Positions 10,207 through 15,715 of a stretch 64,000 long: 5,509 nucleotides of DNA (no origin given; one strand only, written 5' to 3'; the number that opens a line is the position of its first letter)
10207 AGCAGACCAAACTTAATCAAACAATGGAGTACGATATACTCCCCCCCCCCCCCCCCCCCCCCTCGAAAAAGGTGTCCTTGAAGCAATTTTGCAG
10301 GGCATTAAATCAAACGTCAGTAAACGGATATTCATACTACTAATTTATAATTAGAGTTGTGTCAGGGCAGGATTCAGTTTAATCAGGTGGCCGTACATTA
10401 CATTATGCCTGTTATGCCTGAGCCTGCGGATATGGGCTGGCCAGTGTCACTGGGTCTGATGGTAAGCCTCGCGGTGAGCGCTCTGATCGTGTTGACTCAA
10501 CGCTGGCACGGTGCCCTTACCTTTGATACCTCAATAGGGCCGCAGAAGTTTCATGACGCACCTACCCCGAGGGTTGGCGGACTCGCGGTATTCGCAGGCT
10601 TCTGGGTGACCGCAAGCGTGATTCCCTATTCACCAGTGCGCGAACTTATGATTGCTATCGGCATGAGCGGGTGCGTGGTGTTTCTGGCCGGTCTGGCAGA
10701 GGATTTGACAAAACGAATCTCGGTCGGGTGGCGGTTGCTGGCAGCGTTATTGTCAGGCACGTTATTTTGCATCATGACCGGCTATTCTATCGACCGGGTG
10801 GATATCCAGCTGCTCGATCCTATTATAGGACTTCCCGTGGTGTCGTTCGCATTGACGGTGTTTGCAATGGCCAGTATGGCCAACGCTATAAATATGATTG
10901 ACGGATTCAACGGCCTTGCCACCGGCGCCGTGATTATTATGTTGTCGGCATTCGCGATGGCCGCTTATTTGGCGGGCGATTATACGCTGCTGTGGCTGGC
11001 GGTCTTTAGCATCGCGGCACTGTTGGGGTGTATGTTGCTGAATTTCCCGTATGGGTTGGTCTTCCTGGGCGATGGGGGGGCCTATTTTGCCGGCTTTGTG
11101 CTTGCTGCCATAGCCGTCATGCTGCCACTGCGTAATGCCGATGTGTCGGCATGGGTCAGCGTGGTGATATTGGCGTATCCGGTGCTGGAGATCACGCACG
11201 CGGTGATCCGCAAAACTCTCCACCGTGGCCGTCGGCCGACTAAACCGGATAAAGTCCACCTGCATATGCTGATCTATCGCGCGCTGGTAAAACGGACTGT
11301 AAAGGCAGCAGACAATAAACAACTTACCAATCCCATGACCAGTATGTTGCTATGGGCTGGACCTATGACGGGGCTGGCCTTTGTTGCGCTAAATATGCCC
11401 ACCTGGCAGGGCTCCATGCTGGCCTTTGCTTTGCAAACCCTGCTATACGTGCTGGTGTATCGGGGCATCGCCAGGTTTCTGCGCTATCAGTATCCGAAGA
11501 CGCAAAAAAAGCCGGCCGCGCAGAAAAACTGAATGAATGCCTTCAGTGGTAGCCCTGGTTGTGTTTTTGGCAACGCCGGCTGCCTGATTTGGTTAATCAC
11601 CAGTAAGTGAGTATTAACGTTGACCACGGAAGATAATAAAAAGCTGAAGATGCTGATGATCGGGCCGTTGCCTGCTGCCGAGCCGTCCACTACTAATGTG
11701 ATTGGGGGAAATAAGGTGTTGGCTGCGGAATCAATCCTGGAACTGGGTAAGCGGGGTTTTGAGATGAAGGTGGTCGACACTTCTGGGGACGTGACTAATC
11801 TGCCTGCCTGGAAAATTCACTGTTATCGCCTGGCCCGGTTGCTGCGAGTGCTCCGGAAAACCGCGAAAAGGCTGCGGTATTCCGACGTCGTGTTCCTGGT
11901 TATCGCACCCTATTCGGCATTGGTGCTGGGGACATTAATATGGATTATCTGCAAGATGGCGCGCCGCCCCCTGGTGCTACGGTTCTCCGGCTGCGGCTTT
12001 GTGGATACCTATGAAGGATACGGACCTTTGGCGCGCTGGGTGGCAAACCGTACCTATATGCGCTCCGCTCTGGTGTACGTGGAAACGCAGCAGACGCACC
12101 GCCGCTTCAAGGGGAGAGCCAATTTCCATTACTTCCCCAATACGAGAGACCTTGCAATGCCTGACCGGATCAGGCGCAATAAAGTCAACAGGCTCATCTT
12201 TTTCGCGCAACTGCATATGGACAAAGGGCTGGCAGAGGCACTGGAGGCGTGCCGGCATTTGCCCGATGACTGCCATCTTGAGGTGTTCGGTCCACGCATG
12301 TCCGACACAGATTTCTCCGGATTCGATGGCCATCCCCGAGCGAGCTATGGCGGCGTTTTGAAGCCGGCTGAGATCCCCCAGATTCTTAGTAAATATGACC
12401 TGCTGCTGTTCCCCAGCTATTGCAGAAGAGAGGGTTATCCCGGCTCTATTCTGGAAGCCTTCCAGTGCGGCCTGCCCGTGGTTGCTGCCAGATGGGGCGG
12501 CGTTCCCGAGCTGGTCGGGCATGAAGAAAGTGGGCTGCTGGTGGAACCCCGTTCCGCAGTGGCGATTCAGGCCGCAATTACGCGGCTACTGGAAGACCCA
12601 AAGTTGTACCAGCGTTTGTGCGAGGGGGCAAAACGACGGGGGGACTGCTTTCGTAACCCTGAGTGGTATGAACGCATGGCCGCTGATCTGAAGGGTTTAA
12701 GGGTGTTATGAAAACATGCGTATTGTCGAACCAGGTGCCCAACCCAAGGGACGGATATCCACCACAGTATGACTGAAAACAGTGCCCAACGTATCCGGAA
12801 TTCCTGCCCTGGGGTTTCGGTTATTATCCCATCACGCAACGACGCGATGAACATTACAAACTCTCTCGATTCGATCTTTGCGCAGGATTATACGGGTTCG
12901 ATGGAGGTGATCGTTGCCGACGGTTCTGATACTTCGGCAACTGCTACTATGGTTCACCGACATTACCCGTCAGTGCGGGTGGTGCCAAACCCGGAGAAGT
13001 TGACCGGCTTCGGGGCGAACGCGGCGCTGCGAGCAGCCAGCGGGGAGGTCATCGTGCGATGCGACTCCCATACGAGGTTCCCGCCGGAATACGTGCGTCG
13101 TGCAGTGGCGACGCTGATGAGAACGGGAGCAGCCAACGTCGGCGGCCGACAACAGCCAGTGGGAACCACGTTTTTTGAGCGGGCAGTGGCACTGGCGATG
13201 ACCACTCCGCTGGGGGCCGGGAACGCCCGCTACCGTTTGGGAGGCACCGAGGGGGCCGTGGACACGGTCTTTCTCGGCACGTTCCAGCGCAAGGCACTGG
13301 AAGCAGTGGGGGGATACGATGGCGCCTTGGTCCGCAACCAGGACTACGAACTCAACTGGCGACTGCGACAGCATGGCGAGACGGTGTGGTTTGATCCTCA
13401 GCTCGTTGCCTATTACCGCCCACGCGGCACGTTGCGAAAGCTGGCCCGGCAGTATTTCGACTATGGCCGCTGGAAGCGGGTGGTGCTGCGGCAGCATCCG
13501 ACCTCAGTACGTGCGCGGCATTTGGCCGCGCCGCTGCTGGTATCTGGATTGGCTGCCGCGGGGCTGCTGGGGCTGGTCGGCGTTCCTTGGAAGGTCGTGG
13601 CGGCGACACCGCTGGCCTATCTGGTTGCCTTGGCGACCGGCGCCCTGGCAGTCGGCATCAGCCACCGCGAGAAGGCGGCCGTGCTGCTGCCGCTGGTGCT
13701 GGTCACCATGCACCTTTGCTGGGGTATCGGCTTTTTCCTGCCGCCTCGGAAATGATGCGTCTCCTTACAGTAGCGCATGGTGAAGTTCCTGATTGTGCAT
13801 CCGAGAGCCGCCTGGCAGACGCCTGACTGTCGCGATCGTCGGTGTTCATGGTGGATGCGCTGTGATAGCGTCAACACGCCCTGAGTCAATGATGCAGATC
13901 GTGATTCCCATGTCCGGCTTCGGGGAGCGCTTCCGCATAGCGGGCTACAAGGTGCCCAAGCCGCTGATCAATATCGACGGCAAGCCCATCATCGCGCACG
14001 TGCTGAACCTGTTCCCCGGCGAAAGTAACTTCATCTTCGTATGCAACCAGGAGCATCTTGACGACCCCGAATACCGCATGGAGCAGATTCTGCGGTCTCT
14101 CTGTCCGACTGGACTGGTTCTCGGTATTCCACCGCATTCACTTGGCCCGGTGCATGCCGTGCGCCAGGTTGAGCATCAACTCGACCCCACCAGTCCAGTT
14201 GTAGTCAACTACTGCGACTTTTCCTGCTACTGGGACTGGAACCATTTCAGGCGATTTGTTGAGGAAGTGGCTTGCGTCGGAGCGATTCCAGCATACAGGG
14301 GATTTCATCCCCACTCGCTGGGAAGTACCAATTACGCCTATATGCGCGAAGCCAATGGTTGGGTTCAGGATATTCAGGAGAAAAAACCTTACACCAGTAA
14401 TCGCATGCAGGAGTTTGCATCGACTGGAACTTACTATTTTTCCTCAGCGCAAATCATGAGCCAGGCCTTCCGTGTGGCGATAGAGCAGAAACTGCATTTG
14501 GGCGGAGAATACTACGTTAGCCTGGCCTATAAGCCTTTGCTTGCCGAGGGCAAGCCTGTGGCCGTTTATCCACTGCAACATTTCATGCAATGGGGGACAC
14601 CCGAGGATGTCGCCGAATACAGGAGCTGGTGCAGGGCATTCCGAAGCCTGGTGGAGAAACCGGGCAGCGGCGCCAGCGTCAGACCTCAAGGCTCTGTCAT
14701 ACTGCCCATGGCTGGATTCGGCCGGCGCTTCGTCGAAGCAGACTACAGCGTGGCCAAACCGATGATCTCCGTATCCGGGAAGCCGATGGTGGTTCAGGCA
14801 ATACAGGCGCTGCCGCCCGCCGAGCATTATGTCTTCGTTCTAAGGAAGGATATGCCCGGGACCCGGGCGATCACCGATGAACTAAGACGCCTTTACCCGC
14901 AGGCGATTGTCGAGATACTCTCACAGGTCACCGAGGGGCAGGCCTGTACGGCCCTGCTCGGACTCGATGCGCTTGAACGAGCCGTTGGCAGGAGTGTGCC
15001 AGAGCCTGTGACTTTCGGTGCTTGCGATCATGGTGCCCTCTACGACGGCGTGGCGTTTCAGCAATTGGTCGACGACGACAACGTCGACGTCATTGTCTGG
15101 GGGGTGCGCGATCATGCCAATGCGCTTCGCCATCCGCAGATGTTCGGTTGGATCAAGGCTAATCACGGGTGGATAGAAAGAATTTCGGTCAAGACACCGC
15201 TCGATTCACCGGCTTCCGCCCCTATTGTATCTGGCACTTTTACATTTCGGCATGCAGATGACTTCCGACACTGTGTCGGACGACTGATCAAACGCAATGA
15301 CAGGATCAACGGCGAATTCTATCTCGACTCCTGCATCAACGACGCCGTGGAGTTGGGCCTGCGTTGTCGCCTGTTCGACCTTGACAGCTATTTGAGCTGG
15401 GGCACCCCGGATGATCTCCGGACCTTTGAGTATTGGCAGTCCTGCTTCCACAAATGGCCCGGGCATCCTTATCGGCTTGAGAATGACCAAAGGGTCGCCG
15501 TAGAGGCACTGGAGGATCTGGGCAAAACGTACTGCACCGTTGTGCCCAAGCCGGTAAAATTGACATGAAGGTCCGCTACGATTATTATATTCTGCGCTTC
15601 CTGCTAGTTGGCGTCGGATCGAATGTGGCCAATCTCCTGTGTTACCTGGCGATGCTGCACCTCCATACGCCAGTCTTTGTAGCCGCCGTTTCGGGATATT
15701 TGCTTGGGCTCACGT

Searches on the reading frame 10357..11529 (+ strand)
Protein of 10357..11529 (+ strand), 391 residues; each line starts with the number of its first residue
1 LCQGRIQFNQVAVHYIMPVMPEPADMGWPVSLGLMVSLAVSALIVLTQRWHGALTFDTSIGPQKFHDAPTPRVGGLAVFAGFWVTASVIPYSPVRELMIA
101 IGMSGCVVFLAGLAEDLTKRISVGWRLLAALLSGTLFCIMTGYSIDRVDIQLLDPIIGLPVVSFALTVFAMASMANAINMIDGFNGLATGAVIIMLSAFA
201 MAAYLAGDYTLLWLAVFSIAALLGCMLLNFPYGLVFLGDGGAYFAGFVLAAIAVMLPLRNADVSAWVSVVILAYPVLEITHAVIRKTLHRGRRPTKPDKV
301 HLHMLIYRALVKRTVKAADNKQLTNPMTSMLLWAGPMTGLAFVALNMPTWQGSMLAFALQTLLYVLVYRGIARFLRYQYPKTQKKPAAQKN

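Call 14: search_protein_families(library=pfam, proteins=[window:10357-11529:+], max_evalue=0.001)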
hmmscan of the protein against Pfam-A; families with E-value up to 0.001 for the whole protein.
window:10357-11529:+ (391 aa): 1 family
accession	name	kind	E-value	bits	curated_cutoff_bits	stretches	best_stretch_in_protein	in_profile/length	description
PF00953.26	Glycos_transf_4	-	6.2e-26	91.7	27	1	99-256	2-159/160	Glycosyl transferase family 4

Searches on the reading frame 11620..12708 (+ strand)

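Call 14: search_protein_families(library=pfam, proteins=[window:11620-12708:+], max_evalue=0.001)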
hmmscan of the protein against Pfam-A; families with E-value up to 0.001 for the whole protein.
window:11620-12708:+ (363 aa): 4 families
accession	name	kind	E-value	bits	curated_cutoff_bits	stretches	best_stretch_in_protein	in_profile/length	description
PF00534.26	Glycos_transf_1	-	2.5e-23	82.9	26.4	1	186-339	12-171/172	Glycosyl transferases group 1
PF13692.12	Glyco_trans_1_4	-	4.2e-22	79.4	27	1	191-326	3-142/142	Glycosyl transferases group 1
PF13524.12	Glyco_trans_1_2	-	8.3e-08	32.7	25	1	207-340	5-128/144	Glycosyl transferase-like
PF20706.3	GT4-conflict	-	0.00086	18.8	26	0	249-303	272-324/385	Family 4 Glycosyltransferase in conflict systems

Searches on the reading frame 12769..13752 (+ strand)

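Call 14: search_protein_families(library=pfam, proteins=[window:12769-13752:+], max_evalue=0.001)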
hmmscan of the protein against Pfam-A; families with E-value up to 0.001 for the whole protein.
window:12769-13752:+ (328 aa): 4 families
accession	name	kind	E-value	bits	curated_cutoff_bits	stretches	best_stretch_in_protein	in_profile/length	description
PF00535.33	Glycos_transf_2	-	1.6e-19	70.9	23.3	1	17-180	1-167/168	Glycosyl transferase family 2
PF13641.12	Glyco_tranf_2_3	-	9.1e-13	49.2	27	1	14-229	1-224/230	Glycosyltransferase like family 2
PF13506.12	Glyco_transf_21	-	8.6e-07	29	21.7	1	84-229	23-169/174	Glycosyl transferase family 21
PF13632.12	Glyco_trans_2_3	-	4.1e-05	23.9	27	1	95-287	2-193/198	Glycosyl transferase family group 2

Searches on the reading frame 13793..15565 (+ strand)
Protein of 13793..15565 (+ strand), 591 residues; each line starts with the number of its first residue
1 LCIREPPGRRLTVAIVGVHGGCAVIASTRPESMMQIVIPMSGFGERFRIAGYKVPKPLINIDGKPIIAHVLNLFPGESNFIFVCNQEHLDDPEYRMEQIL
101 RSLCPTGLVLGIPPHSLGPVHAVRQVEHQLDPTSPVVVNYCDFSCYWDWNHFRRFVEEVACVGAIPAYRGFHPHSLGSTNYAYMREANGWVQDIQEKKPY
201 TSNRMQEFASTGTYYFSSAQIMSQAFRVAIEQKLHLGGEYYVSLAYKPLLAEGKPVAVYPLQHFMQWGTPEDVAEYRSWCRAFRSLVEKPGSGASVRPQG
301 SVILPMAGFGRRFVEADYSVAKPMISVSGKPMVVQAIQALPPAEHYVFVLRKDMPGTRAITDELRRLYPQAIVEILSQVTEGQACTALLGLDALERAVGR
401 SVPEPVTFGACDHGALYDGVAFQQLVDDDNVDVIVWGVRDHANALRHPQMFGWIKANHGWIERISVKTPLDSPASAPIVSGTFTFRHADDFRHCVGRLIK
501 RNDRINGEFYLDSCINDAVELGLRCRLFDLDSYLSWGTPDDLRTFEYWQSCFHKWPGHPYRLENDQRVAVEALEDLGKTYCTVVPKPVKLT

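Call 14: search_protein_families(library=pfam, proteins=[window:13793-15565:+], max_evalue=0.001)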
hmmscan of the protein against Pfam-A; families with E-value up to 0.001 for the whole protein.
window:13793-15565:+ (591 aa): 3 families
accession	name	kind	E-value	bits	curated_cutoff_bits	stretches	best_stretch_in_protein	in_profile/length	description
PF12804.13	NTP_transf_3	-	1.3e-10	42.1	27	1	38-176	3-131/160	MobA-like NTP transferase domain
PF00483.29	NTP_transferase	-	1.7e-08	34.8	21.2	1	41-224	7-188/245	Nucleotidyl transferase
PF01128.25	IspD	-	1.1e-05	25.7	27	0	35-77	2-41/221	2-C-methyl-D-erythritol 4-phosphate cytidylyltransferase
